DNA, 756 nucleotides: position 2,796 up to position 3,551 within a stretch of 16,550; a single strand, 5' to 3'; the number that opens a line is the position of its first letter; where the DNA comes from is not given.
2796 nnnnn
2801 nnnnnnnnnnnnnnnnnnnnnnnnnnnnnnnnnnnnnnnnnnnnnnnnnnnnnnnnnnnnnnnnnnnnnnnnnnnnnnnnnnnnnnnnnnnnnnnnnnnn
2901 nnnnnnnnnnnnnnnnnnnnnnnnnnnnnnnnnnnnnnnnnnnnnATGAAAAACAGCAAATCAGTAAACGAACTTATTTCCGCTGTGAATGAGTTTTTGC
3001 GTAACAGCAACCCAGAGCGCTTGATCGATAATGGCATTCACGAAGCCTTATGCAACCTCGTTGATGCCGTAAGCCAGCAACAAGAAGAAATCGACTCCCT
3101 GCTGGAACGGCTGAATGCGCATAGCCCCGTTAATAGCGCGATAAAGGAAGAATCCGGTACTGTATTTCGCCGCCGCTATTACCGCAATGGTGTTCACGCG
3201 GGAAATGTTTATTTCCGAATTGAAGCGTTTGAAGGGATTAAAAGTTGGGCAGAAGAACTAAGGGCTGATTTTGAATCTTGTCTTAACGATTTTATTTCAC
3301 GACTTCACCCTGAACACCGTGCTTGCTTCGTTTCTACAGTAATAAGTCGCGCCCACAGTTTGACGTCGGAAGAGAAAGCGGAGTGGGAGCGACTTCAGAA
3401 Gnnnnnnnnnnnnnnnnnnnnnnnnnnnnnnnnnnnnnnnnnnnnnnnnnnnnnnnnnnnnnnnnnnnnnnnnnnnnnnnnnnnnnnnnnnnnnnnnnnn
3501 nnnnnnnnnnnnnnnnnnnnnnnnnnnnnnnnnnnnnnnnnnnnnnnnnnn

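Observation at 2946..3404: Small early protein that copies a conserved portal motif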

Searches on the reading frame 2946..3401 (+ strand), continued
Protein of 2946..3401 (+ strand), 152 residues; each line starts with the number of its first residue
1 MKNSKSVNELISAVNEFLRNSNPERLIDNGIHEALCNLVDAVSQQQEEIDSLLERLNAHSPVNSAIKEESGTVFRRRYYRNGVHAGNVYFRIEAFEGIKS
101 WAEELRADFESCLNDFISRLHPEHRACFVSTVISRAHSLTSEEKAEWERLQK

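Call 56: search_protein_families(library=phrogs, proteins=[P0143, P0144, P0140, P0136, P0150, P0129, P0130, P0160, P0147, P0172], max_evalue=0.01)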
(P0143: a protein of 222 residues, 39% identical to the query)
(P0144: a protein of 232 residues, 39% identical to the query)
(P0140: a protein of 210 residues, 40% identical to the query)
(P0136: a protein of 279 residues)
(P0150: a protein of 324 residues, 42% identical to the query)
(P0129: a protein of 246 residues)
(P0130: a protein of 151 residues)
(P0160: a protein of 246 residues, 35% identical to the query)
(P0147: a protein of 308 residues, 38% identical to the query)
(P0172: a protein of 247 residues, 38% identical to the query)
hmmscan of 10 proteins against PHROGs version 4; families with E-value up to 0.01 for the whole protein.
P0143 (222 aa): 2 families
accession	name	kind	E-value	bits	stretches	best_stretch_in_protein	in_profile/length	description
phrog_11933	-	head and packaging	2e-56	191.4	1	1-143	4-159/198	head maturation protease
phrog_73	-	head and packaging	4.1e-09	37.6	1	2-137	8-155/287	head scaffolding protein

P0144 (232 aa): 2 families
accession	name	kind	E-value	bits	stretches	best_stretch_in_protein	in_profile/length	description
phrog_11933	-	head and packaging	1e-39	136.8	1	1-158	4-174/198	head maturation protease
phrog_73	-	head and packaging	0.0026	18.5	1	2-144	8-162/287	head scaffolding protein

P0140 (210 aa): 2 families
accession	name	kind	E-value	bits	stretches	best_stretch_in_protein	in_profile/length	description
phrog_68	-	head and packaging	0.00076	19.2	1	166-184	193-211/344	portal protein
phrog_3592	-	moron, auxiliary metabolic gene and host takeover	0.0095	17.2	0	40-104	66-144/182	Lar-like restriction alleviation protein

P0136 (279 aa): 1 family
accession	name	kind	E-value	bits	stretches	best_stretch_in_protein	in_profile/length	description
phrog_68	-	head and packaging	4.1e-05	23.4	1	230-253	188-211/344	portal protein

P0150 (324 aa): 1 family
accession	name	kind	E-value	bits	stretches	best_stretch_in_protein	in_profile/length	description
phrog_68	-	head and packaging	0.0011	18.7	1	239-270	192-223/344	portal protein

P0129 (246 aa): 7 families
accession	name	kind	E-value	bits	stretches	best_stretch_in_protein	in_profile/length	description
phrog_1864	-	unknown function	4.9e-05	24.2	1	10-42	15-50/73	-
phrog_35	-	transcription regulation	0.0011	20.1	1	10-82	84-157/181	transcriptional repressor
phrog_68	-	head and packaging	0.0012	18.6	1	163-186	188-211/344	portal protein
phrog_575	-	integration and excision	0.0013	19.8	1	11-41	12-42/71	Cox-like excisionase and repressor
phrog_66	-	integration and excision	0.0027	18.4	1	8-67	89-146/412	excisionase and transcriptional regulator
phrog_10045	-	DNA, RNA and nucleotide metabolism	0.0055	17.5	0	6-39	14-47/74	HTH DNA binding protein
phrog_3554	-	unknown function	0.0064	17.8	0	9-37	46-74/123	-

P0130 (151 aa): 1 family
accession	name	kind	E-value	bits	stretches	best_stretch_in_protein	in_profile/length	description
phrog_68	-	head and packaging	0.0081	15.9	0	103-117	196-210/344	portal protein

P0160 (246 aa): 1 family
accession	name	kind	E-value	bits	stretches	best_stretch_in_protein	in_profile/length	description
phrog_822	-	lysis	0.0072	17.1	0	180-215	65-99/215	amidase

P0147 (308 aa): 0 families

P0172 (247 aa): 0 families

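Call 57: search_dna_similar(query=P0143, collection=phages, mode=protein, max_evalue=0.001, max_rows=30)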
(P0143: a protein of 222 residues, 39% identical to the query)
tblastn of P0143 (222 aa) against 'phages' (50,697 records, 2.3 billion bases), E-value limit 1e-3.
Records with a match: 6; places in all: 6; records where one place covers at least 80% of the query: 0.
Best place of each record, by identity: <60% 6.
By first word of the organism name: Ralstonia 6.
By host as written in the record: Ralstonia solanacearum 6.
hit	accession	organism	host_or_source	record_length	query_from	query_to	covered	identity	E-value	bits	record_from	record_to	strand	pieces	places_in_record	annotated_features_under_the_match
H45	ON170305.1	Ralstonia phage YO178_5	Ralstonia solanacearum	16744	3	143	64%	29.6%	7e-4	46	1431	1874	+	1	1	record has no annotation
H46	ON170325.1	Ralstonia phage YO191_4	Ralstonia solanacearum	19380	3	143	64%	29.6%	7e-4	46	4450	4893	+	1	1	record has no annotation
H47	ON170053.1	Ralstonia phage YO018_4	Ralstonia solanacearum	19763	3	143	64%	29.6%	7e-4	46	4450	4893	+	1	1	record has no annotation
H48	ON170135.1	Ralstonia phage YO080_5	Ralstonia solanacearum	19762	3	143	64%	29.6%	7e-4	46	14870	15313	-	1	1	record has no annotation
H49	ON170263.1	Ralstonia phage YO156_5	Ralstonia solanacearum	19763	3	143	64%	29.6%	7e-4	46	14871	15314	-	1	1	record has no annotation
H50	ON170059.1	Ralstonia phage YO021_5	Ralstonia solanacearum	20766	3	143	64%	29.6%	7e-4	46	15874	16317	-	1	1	record has no annotation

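Call 59: find_encoding_contigs(protein=P0006, flank=10000, max_places=2)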
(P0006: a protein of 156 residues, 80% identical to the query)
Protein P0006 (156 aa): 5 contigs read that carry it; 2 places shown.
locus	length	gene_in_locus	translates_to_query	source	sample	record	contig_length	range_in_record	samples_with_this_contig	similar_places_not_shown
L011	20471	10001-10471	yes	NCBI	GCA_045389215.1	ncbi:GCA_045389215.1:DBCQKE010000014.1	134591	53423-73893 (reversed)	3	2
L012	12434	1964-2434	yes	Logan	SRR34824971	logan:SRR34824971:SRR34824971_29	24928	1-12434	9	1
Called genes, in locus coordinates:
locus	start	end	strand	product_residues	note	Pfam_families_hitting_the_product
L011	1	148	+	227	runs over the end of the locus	PF06178:KdgM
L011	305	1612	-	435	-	PF06808:DctM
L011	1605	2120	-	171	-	PF04290:DctQ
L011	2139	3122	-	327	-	PF03480:DctP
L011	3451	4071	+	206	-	PF00081:Sod_Fe_N, PF02777:Sod_Fe_C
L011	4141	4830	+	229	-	PF03473:MOSC, PF03475:YiiM_3-alpha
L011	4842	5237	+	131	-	PF12680:SnoaL_2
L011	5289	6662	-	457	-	PF16527:CpxA_peri, PF00672:HAMP, PF00512:HisKA, PF02518:HATPase_c, PF13581:HATPase_c_2 (weak), PF13589:HATPase_c_3 (faint)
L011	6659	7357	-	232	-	PF00072:Response_reg, PF00486:Trans_reg_C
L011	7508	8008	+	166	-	PF13801:Metal_resist (faint), PF07813:LTXXQ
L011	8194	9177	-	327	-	PF24624:Int_N, PF00589:Phage_integrase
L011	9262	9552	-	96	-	PF01381:HTH_3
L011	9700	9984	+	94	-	PF10743:Phage_Cox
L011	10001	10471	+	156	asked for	-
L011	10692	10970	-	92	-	-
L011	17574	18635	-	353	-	PF04860:Phage_portal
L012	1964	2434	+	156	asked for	-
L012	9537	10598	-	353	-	PF04860:Phage_portal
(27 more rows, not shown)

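Call 60: find_encoding_contigs(protein=P0005, flank=10000, max_places=2)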
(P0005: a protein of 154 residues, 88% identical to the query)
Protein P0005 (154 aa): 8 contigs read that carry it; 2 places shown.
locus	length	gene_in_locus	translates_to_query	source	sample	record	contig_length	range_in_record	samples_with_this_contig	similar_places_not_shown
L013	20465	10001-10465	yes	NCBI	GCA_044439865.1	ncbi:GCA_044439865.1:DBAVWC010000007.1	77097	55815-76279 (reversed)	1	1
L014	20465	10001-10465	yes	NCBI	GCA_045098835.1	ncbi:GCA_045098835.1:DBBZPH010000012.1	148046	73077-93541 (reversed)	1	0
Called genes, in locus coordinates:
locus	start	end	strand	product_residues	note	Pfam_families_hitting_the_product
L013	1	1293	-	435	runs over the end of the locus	PF06808:DctM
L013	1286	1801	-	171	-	PF04290:DctQ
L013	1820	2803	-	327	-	PF03480:DctP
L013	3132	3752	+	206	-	PF00081:Sod_Fe_N, PF02777:Sod_Fe_C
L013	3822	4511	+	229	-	PF03473:MOSC, PF03475:YiiM_3-alpha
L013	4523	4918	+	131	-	PF12680:SnoaL_2 (weak)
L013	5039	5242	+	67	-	-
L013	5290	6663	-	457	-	PF16527:CpxA_peri, PF00672:HAMP, PF00512:HisKA, PF02518:HATPase_c, PF13581:HATPase_c_2 (weak), PF13589:HATPase_c_3 (faint)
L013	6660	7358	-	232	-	PF00072:Response_reg, PF00486:Trans_reg_C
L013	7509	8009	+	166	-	PF13801:Metal_resist (faint), PF07813:LTXXQ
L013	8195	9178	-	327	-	PF24624:Int_N, PF00589:Phage_integrase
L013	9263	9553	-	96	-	PF01381:HTH_3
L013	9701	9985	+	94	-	PF10743:Phage_Cox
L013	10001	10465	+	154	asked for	-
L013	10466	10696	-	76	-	-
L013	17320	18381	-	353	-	PF04860:Phage_portal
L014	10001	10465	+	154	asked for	-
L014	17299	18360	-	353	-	PF04860:Phage_portal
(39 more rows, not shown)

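Call 61: find_encoding_contigs(protein=P0001, flank=10000, max_places=2)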
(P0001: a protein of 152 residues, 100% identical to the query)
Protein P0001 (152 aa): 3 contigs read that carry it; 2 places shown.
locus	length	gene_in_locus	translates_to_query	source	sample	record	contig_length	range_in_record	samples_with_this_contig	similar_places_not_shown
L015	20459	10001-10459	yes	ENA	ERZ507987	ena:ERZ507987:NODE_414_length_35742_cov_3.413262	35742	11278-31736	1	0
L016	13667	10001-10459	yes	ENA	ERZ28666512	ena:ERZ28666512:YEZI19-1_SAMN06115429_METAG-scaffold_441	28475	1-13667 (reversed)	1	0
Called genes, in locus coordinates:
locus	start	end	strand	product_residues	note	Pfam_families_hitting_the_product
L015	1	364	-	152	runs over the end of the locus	PF00376:MerR, PF13411:MerR_1, PF09278:MerR-DNA-bind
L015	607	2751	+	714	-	PF07715:Plug, PF00593:TonB_dep_Rec_b-barrel, PF14905:OMP_b-brl_3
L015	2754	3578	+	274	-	PF01497:Peripla_BP_2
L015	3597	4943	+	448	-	PF04055:Radical_SAM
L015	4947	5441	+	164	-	PF06228:ChuX_HutX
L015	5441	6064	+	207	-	PF05368:NmrA (weak), PF13460:NAD_binding_10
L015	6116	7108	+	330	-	PF01032:FecCD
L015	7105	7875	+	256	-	PF02463:SMC_N (weak), PF00005:ABC_tran, PF13304:AAA_21 (faint)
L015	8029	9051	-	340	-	PF24624:Int_N, PF00589:Phage_integrase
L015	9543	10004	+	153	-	PF10743:Phage_Cox (faint)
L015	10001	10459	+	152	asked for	-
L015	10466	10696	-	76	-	-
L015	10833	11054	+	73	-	PF10893:Phage_186_Fil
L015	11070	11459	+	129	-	-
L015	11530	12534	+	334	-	PF02086:MethyltransfD12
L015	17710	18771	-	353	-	PF04860:Phage_portal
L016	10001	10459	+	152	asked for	-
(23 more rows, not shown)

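Call 64: search_protein_families(library=padloc, proteins=[window:2946-3401:+, P0140, P0143, P0150, P0160], max_evalue=0.1)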
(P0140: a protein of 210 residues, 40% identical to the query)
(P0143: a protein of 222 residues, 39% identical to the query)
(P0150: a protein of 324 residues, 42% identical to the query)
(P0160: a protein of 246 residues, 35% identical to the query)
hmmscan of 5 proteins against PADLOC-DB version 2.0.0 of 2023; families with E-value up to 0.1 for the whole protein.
window:2946-3401:+ (152 aa): 0 families

P0140 (210 aa): 1 family
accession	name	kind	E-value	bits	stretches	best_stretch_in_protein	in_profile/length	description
PDLC01067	Mvol_0529-fam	-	0.022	13.1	1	95-130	71-106/115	DNA binding C-ter.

P0143 (222 aa): 0 families

P0150 (324 aa): 0 families

P0160 (246 aa): 0 families

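Call 65: search_protein_families(library=ncbifam, proteins=[window:2946-3401:+, P0140, P0143, P0150, P0160], max_evalue=0.1)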
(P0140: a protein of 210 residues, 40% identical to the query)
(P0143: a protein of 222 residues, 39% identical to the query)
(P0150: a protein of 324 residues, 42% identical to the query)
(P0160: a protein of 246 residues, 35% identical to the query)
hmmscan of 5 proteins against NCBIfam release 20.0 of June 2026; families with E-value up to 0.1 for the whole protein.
window:2946-3401:+ (152 aa): 3 families
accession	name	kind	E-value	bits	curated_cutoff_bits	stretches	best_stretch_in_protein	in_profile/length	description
TIGR00996.1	Mtu_fam_mce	paralog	0.022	13.9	140.5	1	6-58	131-178/291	MCE family protein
TIGR01540.1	portal_PBSX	equivalog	0.038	13.2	166.05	1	62-94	157-189/320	phage portal protein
NF053868.1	DS1_1_antiphage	equivalog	0.04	12.9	330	1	1-57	229-288/369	nucleoid-associated anti-phage protein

P0140 (210 aa): 1 family
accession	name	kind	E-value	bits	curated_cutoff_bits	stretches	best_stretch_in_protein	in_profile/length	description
TIGR03939.1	PGA_TPR_OMP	equivalog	0.002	16.4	366.65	1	32-127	153-245/800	poly-beta-1,6 N-acetyl-D-glucosamine export porin PgaA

P0143 (222 aa): 0 families

P0150 (324 aa): 0 families

P0160 (246 aa): 0 families

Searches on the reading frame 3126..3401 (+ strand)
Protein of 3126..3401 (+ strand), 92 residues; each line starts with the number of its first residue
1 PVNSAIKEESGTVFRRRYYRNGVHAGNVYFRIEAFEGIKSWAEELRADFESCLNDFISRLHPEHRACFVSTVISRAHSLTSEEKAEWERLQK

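Call 55: search_protein_families(library=pfam, alignment_id=A7, max_evalue=1)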
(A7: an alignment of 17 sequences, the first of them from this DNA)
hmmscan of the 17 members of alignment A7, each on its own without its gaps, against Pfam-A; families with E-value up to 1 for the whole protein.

A. member 1, seq(92 aa): 0 families

B. families by the number of members that match (of 17 scanned): 4 families
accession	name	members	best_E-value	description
PF17814.7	LisH_TPL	1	0.043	LisH-like dimerisation domain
PF25693.1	Phage_Y01A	1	0.065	Bacteriophage T4-like Y01A protein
PF22377.2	TarS_C2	1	0.13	TarS C-terminal domain 2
PF07813.17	LTXXQ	1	0.14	LTXXQ motif family protein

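Call 83: find_related_loci(query=A7, collection=genome_contigs, flank=6000)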
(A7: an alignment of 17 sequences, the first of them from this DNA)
Query A7 (92 aa) in genome_contigs; peptide patterns used: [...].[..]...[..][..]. (x = any residue, [..] = any of these).
105 stretches matched a pattern; 1 encode a relative of the query (tblastn E <= 1e-3); 1 distinct loci.
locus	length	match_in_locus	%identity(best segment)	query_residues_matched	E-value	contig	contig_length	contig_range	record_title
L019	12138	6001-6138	35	18-66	2e-6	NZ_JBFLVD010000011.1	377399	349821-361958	Scandinavium sp. UTDF21-P1B CNTSAP1B_S431_contig_11, whole genome shotgun sequence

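Call 85: find_related_loci(query=A7, collection=viral_contigs, flank=5000)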
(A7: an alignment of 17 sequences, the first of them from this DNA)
Query A7 (92 aa) in viral_contigs; peptide patterns used: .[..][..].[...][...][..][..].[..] (x = any residue, [..] = any of these).
21 stretches matched a pattern; 6 encode a relative of the query (tblastn E <= 1e-3); 6 distinct loci.
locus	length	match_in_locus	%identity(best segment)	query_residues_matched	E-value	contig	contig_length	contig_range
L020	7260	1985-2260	75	1-92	2e-47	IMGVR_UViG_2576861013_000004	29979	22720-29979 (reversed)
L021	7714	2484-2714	39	13-92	4e-11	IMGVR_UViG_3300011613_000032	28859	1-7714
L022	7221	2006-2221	39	18-92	4e-11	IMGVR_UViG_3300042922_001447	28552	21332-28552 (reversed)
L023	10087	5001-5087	48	2-30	5e-7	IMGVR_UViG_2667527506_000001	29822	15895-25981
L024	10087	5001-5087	52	2-30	1e-6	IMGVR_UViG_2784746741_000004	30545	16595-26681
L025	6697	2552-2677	38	14-58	5e-6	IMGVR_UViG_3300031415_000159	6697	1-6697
